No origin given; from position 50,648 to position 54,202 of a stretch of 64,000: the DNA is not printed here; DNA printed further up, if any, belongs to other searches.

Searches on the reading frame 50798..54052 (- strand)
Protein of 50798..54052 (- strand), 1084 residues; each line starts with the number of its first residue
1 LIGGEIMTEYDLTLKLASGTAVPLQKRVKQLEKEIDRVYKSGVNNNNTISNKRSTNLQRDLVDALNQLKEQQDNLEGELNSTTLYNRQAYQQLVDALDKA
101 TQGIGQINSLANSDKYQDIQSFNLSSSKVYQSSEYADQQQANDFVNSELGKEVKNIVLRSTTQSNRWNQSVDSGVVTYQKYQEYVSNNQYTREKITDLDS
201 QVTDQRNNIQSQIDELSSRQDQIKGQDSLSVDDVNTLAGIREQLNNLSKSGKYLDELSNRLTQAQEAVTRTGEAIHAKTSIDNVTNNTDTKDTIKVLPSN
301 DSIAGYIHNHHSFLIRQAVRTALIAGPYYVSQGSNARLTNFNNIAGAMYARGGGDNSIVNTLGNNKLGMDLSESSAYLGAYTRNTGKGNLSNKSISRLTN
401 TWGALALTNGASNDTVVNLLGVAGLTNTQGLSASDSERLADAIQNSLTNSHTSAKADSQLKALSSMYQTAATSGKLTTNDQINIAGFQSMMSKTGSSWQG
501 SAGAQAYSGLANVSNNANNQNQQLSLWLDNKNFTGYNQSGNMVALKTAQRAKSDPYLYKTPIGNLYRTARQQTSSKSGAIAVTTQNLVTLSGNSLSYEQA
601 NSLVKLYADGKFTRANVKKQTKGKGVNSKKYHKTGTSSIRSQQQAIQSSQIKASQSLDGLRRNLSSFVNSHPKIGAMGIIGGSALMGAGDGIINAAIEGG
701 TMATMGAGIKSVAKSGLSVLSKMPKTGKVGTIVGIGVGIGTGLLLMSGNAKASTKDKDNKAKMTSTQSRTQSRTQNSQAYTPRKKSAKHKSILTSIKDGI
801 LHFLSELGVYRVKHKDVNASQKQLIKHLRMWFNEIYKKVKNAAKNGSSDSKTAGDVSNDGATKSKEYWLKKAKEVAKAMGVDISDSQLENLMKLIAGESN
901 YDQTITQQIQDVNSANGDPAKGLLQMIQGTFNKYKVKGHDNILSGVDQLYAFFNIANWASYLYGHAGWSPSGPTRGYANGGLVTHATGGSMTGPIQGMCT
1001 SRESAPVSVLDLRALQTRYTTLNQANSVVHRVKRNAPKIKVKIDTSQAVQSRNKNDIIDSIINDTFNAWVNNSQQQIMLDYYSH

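Call 31: search_protein_families(library=pfam, proteins=[window:50798-54052:-], max_evalue=0.01)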
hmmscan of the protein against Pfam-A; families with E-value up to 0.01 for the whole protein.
window:50798-54052:- (1084 aa): 0 families

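Call 35: search_solved_structures(query=window:50798-54052:-, max_evalue=0.1)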
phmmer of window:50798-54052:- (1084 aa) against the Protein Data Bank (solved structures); distinct sequences matched with E-value up to 0.1: 0.

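Call 36: search_protein_families(library=phrogs, proteins=[window:50798-54052:-], max_evalue=0.00001)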
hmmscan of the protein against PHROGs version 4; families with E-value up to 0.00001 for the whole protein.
window:50798-54052:- (1084 aa): 6 families
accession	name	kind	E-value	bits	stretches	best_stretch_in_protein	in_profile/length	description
phrog_1047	-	tail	3.5e-159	533.2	2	7-716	4-724/1251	tail associated lysin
phrog_167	-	tail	3.6e-44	151.9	1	811-986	1239-1422/1555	tail length tape measure protein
phrog_8537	-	unknown function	6.3e-32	112.3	1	851-985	122-257/384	-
phrog_4070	-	tail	7.4e-32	111.4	1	865-985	744-862/989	tail length tape measure protein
phrog_36058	-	unknown function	3.2e-28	99.6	1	860-985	529-656/766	-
phrog_3558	-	tail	1e-12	48.3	1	760-1023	383-554/1047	tail protein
